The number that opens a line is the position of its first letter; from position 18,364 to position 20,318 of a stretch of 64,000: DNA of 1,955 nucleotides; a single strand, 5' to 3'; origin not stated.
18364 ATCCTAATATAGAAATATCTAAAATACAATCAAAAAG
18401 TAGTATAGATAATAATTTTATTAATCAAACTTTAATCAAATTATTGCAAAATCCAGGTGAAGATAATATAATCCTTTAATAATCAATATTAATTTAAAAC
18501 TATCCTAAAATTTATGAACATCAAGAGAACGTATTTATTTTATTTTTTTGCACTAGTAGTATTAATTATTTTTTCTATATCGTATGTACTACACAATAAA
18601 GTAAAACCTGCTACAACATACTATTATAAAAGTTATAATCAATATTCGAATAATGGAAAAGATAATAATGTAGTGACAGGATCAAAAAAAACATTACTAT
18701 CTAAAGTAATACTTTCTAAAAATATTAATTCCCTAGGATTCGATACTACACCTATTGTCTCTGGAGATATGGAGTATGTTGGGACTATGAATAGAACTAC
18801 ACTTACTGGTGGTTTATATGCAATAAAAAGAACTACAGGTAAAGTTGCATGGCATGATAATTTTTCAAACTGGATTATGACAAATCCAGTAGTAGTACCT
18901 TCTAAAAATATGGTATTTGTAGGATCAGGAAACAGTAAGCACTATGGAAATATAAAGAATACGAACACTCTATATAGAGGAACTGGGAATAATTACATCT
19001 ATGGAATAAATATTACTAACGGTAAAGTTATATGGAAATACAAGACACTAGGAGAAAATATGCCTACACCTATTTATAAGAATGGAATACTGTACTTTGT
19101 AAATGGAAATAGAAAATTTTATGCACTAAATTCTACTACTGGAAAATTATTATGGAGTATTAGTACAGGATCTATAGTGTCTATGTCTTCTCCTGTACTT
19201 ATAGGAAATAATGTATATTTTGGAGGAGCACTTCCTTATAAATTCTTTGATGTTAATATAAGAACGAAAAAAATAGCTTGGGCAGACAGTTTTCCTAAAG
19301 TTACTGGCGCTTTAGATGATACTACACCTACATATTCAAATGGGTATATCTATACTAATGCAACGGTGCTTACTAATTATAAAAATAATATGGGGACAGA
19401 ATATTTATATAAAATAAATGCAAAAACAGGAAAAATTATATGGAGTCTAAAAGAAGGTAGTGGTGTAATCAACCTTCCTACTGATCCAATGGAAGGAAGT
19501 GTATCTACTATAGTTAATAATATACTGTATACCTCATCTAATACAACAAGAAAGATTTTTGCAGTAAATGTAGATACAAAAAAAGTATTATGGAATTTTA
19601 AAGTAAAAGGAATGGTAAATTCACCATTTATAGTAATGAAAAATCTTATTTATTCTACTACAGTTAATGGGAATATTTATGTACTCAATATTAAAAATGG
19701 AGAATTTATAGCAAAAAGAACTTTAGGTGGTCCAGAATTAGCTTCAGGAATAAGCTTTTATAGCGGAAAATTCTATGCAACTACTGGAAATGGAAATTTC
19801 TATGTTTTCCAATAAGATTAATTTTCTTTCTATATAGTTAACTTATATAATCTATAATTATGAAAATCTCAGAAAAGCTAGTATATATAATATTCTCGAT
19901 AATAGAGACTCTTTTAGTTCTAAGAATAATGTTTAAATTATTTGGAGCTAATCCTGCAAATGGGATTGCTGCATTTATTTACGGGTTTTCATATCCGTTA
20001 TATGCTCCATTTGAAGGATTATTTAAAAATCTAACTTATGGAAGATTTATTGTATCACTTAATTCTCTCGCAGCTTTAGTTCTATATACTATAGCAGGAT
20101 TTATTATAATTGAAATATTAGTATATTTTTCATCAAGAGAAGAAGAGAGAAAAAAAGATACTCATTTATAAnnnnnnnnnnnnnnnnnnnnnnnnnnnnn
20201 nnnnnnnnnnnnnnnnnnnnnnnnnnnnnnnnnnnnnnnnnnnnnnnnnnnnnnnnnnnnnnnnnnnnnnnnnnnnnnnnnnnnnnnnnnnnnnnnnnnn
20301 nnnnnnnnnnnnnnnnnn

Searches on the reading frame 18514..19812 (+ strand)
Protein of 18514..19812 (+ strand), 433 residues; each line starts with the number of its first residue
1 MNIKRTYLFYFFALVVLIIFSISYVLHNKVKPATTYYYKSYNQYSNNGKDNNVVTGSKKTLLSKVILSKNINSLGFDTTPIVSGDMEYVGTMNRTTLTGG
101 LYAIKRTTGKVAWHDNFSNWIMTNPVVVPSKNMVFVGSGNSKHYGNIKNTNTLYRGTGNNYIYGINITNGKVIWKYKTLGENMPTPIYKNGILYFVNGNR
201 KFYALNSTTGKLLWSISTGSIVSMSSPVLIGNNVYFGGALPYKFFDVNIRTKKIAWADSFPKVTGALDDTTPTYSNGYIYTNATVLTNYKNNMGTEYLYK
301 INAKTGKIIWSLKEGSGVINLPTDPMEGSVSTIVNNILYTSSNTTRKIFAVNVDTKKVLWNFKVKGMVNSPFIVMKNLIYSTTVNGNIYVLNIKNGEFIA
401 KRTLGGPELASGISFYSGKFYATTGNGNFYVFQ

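Call 3: search_protein_families(library=pfam, proteins=[window:18514-19812:+], max_evalue=1)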
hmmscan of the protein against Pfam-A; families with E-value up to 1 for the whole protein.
window:18514-19812:+ (433 aa): 7 families
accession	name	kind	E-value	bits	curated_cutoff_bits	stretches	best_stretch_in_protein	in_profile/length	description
PF13570.13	Beta-prop_ACSF4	-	7.3e-28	98.3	133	2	150-432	61-327/329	Beta-alanine-activating enzyme, beta-propeller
PF13360.13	PQQ_2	-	1.4e-27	97.3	27.6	3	151-280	34-173/233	Outer membrane protein assembly factor BamB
PF01011.28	PQQ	-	1.5e-11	44.2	26.7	3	183-218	50-85/595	Glucose/ethanol/alcohol dehydrogenase, beta-propeller domain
PF23727.1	Beta-prop_FAM234A_B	-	0.056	12.4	26.4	0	195-229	95-131/467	FAM234A/B beta-propeller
PF25293.1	Beta-prop_EMC1_N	-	0.086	12.9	34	0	135-225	16-109/219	EMC1 N-terminal beta-propeller domain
PF00830.24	Ribosomal_L28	-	0.11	13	27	0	340-360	18-38/60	Ribosomal L28 family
PF03413.25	PepSY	-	0.65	10.8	24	1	294-309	42-57/60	Peptidase propeptide and YPEB domain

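Call 4: search_protein_families(library=ncbifam, proteins=[window:18514-19812:+], max_evalue=1)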
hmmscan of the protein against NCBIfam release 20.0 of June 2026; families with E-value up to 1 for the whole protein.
window:18514-19812:+ (433 aa): 7 families
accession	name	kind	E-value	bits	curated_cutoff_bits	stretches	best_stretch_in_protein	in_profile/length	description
TIGR03300.1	assembly_YfgL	equivalog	4.4e-23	81.6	285.2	2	149-432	104-376/377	outer membrane protein assembly factor BamB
NF008351.0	PRK11138.1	equivalog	5.5e-21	74.5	423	3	99-311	79-281/394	outer membrane protein assembly factor BamB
TIGR03075.1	PQQ_enz_alc_DH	subfamily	1.5e-12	46.9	480.05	4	330-405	64-149/530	PQQ-dependent dehydrogenase, methanol/ethanol family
NF053615.1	SerThrKinAfsKStmc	equivalog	1.8e-08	33.5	1300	1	98-235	673-788/809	protein serine/threonine kinase AfsK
TIGR03074.1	PQQ_membr_DH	subfamily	1.7e-06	26.2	832.65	0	183-218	206-241/783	membrane-bound PQQ-dependent dehydrogenase, glucose/quinate/shikimate family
NF041516.1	PA2928_fam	subfamily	8.2e-05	22.1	70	0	346-397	314-370/376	PA2928 family protein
TIGR00009.1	L28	equivalog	0.014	15.8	48.3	0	340-362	20-42/58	50S ribosomal protein L28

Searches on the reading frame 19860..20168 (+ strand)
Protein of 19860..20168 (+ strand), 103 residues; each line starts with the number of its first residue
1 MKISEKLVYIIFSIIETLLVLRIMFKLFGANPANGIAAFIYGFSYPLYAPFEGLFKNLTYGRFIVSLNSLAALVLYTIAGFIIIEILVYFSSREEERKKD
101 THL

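Call 3: search_protein_families(library=pfam, proteins=[window:19860-20168:+], max_evalue=1)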
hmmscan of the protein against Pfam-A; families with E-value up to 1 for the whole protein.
window:19860-20168:+ (103 aa): 2 families
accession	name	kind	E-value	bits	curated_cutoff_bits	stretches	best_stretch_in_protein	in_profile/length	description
PF02325.22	YGGT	-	6.8e-05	23.6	27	1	9-80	1-67/70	YGGT family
PF03547.23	Mem_trans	-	0.028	13.5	25.7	1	4-96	3-92/343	Membrane transport protein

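Call 4: search_protein_families(library=ncbifam, proteins=[window:19860-20168:+], max_evalue=1)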
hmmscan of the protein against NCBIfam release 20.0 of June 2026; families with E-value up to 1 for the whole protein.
window:19860-20168:+ (103 aa): 0 families
